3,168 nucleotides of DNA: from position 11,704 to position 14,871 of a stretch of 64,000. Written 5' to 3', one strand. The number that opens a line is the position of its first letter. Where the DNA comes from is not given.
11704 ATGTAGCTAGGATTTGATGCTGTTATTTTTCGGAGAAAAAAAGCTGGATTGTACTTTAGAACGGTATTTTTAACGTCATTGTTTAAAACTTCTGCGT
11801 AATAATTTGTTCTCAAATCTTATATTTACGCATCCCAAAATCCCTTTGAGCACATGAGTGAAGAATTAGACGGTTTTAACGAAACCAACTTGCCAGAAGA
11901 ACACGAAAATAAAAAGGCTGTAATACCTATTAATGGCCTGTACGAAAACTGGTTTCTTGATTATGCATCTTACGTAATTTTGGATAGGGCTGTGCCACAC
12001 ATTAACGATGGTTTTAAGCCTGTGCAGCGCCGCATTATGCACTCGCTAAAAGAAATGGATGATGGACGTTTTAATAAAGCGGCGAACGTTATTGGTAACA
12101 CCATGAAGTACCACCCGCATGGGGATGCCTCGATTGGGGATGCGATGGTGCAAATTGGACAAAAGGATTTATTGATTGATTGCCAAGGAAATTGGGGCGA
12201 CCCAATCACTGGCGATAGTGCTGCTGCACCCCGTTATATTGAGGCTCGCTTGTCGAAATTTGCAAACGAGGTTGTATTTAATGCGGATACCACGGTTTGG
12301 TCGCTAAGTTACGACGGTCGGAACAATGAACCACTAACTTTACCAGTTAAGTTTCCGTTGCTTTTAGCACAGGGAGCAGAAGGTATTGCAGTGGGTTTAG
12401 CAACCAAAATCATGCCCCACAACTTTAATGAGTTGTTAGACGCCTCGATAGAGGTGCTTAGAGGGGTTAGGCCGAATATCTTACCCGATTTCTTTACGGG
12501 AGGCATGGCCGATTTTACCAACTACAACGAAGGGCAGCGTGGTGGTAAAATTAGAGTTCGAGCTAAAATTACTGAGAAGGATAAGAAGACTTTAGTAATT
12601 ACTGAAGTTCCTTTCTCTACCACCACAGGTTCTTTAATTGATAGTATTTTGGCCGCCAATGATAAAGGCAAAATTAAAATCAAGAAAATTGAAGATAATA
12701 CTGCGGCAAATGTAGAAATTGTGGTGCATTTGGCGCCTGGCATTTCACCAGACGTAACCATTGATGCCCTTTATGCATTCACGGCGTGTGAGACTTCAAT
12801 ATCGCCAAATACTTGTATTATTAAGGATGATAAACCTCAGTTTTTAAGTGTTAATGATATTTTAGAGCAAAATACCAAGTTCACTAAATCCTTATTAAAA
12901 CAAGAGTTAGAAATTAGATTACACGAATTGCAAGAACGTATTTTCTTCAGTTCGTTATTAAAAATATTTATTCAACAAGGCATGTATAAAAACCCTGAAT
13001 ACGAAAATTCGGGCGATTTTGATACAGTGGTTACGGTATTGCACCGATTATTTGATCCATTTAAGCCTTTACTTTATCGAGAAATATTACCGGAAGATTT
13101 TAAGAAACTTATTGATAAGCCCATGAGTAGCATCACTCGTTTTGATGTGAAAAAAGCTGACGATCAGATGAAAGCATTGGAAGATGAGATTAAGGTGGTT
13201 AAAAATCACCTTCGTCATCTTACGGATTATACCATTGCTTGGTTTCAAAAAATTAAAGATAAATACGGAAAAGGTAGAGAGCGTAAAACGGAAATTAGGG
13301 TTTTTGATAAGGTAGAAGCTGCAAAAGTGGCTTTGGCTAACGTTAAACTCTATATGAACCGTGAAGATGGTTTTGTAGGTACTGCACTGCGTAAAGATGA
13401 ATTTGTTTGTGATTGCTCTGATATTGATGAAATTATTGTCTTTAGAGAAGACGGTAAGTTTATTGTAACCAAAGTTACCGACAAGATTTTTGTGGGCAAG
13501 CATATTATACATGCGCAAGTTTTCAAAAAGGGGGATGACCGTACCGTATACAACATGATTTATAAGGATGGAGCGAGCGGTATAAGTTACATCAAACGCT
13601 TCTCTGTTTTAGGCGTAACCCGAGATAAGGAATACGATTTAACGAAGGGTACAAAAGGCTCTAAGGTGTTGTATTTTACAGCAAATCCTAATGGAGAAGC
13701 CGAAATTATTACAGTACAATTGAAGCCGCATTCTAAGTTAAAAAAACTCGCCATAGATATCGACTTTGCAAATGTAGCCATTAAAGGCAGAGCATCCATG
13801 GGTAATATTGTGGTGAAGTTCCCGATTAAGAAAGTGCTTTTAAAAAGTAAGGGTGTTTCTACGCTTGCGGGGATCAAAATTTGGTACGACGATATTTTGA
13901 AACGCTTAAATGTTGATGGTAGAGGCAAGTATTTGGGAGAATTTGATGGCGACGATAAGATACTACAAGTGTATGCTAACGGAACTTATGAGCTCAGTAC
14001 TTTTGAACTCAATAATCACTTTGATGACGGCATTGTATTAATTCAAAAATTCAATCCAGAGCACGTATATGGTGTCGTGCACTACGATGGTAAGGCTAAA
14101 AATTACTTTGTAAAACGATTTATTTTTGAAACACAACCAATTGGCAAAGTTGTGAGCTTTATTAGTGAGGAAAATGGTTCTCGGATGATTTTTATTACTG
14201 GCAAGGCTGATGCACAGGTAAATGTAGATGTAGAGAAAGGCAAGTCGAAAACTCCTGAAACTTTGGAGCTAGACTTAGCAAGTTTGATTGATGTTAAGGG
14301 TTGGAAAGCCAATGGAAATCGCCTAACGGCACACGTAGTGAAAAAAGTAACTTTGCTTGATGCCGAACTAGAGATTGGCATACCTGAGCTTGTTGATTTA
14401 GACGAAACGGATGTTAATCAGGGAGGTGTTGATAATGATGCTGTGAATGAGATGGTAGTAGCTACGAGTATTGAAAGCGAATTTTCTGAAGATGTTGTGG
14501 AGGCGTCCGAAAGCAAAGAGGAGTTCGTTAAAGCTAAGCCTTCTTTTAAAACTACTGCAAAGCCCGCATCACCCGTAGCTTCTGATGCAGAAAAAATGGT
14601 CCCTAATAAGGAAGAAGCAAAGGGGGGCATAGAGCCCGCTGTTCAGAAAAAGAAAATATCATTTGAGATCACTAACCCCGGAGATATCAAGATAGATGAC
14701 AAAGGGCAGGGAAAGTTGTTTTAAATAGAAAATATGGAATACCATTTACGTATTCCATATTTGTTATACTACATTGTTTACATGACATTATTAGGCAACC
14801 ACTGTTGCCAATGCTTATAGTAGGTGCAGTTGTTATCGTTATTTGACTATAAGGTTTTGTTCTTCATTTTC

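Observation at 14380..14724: ParC ends in an acidic disordered tether capped by a beta-clamp-like motif (QGKLF)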

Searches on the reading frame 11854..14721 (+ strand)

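Call 4: search_protein_families(library=pfam, proteins=[window:11854-14721:+], max_evalue=0.01)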
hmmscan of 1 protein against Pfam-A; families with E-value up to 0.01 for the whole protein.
window:11854-14721:+ (956 aa): 1 family
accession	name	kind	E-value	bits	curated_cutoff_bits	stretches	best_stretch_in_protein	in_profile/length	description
PF00521.26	DNA_topoisoIV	-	5.5e-105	352.2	31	1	45-461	1-428/432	DNA gyrase/topoisomerase IV, subunit A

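Call 5: search_protein_families(library=ncbifam, proteins=[window:11854-14721:+], max_evalue=0.01)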
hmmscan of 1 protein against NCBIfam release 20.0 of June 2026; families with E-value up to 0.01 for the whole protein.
window:11854-14721:+ (956 aa): 10 families
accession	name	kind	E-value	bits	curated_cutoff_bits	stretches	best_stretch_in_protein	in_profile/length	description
NF009397.0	PRK12758.1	equivalog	0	1406.7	780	1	9-851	6-830/870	DNA gyrase/topoisomerase IV subunit A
NF007209.0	PRK09631.1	equivalog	3.6e-223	742.8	644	2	26-664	4-634/635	DNA topoisomerase IV subunit A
NF007208.0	PRK09630.1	equivalog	1.5e-112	377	598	1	27-491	5-472/479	DNA topoisomerase IV subunit A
NF004044.1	PRK05561.1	subfamily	1.5e-85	288.3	654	1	29-489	5-484/738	DNA topoisomerase (ATP-hydrolyzing)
NF004043.1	PRK05560.1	equivalog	8.3e-76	255.5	902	1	31-483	12-482/798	DNA gyrase subunit A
TIGR01063.1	gyrA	equivalog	6e-71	239.5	877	1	31-483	11-481/800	DNA topoisomerase (ATP-hydrolyzing) subunit A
TIGR01062.1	parC_Gneg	equivalog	5.3e-61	206.6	628.9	1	25-371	5-377/735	DNA topoisomerase IV subunit A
TIGR01061.1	parC_Gpos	equivalog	1e-58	199.4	813.25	1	25-363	5-369/737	DNA topoisomerase IV subunit A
NF010586.0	PRK13979.1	equivalog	1.1e-50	172.5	1475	1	19-362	11-387/957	DNA topoisomerase IV subunit A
NF038098.1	GyrA_w_intein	exception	2.1e-45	155.1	1850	2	130-363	539-796/1232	intein-containing DNA gyrase subunit A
